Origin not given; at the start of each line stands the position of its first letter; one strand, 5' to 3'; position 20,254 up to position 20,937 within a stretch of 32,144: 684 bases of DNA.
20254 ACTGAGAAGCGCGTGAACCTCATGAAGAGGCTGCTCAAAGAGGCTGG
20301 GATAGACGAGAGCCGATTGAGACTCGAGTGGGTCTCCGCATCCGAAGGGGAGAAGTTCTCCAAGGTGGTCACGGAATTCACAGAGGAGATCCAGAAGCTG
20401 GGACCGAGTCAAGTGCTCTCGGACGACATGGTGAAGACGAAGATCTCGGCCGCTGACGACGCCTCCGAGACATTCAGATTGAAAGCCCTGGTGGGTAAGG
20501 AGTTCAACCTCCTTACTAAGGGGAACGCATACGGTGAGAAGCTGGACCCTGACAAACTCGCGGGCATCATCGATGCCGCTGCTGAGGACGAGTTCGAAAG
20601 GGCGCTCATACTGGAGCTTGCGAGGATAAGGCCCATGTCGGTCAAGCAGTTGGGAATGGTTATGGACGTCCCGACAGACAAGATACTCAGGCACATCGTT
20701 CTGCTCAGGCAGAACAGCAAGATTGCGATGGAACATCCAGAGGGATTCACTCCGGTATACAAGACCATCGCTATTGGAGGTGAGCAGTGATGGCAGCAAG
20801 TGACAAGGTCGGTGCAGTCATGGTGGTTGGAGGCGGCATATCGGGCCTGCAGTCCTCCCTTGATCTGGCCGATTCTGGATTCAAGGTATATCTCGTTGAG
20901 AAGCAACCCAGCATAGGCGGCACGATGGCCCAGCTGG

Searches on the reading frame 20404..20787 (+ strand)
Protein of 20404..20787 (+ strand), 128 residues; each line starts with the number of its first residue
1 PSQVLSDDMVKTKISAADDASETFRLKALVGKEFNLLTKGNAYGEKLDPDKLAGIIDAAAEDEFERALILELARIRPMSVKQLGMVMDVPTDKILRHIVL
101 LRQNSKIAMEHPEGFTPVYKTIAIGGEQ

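Call 10: find_homologous_proteins(query=window:20404-20787:+, max_evalue=0.001)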
Query window:20404-20787:+ (128 aa): 7 proteins with E <= 0.001 among 27 candidates.
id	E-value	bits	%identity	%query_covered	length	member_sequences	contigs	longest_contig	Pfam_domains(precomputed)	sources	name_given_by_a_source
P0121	3.1e-48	181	66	100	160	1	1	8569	PF02662.22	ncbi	ncbi:MAG: hydrogenase iron-sulfur subunit, partial [Thermoplasmata archaeon]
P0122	3.6e-48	180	66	100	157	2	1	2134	-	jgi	jgi:hypothetical protein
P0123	4.0e-48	180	66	100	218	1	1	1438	PF02662.22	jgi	jgi:F420-non-reducing hydrogenase iron-sulfur subunit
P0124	1.9e-44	168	64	100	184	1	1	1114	PF02662.22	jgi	jgi:hypothetical protein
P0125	1.2e-42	163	60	100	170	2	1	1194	PF02662.22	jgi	jgi:F420-non-reducing hydrogenase iron-sulfur subunit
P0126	3.1e-31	126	52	99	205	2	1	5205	PF02662.22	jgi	-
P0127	7.7e-5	41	63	32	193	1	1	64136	PF02662.22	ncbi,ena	-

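Call 11: search_protein_families(library=pfam, proteins=[window:20404-20787:+], max_evalue=0.01)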
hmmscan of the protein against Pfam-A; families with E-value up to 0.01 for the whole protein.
window:20404-20787:+ (128 aa): 0 families

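Call 33: find_homologous_proteins(query=A2, max_evalue=0.00001)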
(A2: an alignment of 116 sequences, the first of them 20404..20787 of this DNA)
Query A2 (116 sequences) (128 aa, profile of the alignment): 223 proteins with E <= 0.00001 among 3927 candidates; the best 120 are listed.
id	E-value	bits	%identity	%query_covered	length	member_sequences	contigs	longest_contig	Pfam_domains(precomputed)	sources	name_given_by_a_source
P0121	5.1e-35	138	66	100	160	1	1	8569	PF02662.22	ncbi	ncbi:MAG: hydrogenase iron-sulfur subunit, partial [Thermoplasmata archaeon]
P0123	2.3e-33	132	66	100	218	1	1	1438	PF02662.22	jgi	jgi:F420-non-reducing hydrogenase iron-sulfur subunit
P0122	3.4e-33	132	66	100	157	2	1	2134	-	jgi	jgi:hypothetical protein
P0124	1.8e-31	126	64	100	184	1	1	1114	PF02662.22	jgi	jgi:hypothetical protein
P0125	1.6e-30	123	60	100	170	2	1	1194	PF02662.22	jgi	jgi:F420-non-reducing hydrogenase iron-sulfur subunit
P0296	1.9e-30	123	34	51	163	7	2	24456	-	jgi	jgi:hypothetical protein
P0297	3.2e-30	122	32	55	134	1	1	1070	PF13412.13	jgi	jgi:predicted transcriptional regulator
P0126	5.4e-30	122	52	99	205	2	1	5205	PF02662.22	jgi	-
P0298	6.0e-30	121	26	76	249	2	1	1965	PF02662.22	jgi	jgi:F420-non-reducing hydrogenase iron-sulfur subunit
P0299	9.5e-30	121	29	51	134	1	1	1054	-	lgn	-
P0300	1.2e-29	120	23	90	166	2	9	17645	PF02662.22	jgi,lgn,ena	jgi:hypothetical protein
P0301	1.3e-29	120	24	73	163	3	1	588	PF02662.22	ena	-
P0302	5.1e-29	118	34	48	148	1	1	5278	-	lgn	-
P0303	6.9e-29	118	37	38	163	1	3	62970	PF02662.22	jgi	jgi:hypothetical protein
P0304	7.0e-29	118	27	88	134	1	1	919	-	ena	-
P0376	3.8e-27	112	31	45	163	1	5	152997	-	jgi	jgi:hypothetical protein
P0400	6.4e-27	112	26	54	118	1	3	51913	-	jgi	-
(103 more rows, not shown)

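Call 34: find_encoding_contigs(protein=P0376, flank=10000, max_places=2)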
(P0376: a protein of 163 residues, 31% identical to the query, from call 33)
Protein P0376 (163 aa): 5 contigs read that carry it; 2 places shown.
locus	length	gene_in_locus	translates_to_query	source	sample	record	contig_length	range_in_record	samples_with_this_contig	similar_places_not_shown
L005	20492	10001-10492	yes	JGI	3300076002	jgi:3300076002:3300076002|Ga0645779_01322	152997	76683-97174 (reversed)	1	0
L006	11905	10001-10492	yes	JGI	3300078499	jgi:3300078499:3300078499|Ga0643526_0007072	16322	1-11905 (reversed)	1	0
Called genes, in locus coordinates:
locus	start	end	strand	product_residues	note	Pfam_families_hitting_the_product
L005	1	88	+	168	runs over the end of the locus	PF20143:NAD_kinase_C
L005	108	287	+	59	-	PF16256:DUF4911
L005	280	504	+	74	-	PF00919:UPF0004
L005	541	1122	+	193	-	PF04055:Radical_SAM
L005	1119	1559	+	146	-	PF01938:TRAM (faint)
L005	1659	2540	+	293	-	PF00072:Response_reg, PF00990:GGDEF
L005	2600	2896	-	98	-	-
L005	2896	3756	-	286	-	PF02737:3HCDH_N, PF00725:3HCDH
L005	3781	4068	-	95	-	PF01106:NifU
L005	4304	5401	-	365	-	PF20903:SPL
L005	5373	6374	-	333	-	PF02195:ParB_N (faint)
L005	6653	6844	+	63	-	PF00890:FAD_binding_2 (faint), PF07992:Pyr_redox_2 (weak), PF12831:FAD_oxidored, PF13450:NAD_binding_8 (weak)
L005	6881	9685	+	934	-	PF00037:Fer4 (weak), PF12838:Fer4_7 (weak), PF07992:Pyr_redox_2 (weak), PF07992:Pyr_redox_2 (weak), PF12831:FAD_oxidored (weak), PF13450:NAD_binding_8 (weak), PF12838:Fer4_7 (weak), PF13187:Fer4_9 (weak), +7 more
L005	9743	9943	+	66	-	PF02662:FlpD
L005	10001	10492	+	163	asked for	-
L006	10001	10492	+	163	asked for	-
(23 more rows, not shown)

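Call 36: find_encoding_contigs(protein=P0400, flank=10000, max_places=2)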
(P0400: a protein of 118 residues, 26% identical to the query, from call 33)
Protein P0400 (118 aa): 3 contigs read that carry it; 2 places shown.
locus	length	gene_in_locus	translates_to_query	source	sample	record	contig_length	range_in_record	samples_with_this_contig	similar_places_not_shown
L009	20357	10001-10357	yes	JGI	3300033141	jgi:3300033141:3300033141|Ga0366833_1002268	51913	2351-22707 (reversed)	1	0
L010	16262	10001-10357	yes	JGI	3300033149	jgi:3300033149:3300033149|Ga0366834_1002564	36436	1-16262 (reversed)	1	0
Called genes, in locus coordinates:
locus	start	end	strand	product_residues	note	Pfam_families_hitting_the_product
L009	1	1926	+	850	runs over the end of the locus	PF27464:PlsB_N (weak), PF01553:Acyltransferase, PF19277:GPAT_C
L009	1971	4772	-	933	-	PF01326:PPDK_N, PF00391:PEP-utilizers, PF02896:PEP-utilizers_C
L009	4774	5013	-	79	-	-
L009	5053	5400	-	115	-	-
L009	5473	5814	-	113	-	PF09723:Zn_ribbon_8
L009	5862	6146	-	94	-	-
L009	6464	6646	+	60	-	PF07992:Pyr_redox_2 (weak), PF00890:FAD_binding_2 (weak), PF01266:DAO (weak), PF12831:FAD_oxidored, PF13450:NAD_binding_8 (weak)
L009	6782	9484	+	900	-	PF07992:Pyr_redox_2 (weak), PF00890:FAD_binding_2 (weak), PF07992:Pyr_redox_2 (weak), PF13450:NAD_binding_8, PF00037:Fer4, PF12838:Fer4_7, PF13187:Fer4_9, PF14697:Fer4_21, +6 more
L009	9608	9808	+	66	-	PF02662:FlpD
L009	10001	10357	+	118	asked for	-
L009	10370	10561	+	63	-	PF00890:FAD_binding_2 (faint), PF07992:Pyr_redox_2 (weak), PF12831:FAD_oxidored (weak), PF13450:NAD_binding_8 (weak)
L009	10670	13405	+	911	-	PF00037:Fer4 (weak), PF12837:Fer4_6 (weak), PF13187:Fer4_9 (weak), PF00890:FAD_binding_2, PF07992:Pyr_redox_2, PF13187:Fer4_9, PF13237:Fer4_10, PF14697:Fer4_21, +13 more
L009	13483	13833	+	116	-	PF02662:FlpD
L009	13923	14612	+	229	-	PF12225:DUF5981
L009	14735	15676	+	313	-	PF02219:MTHFR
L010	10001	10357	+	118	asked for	-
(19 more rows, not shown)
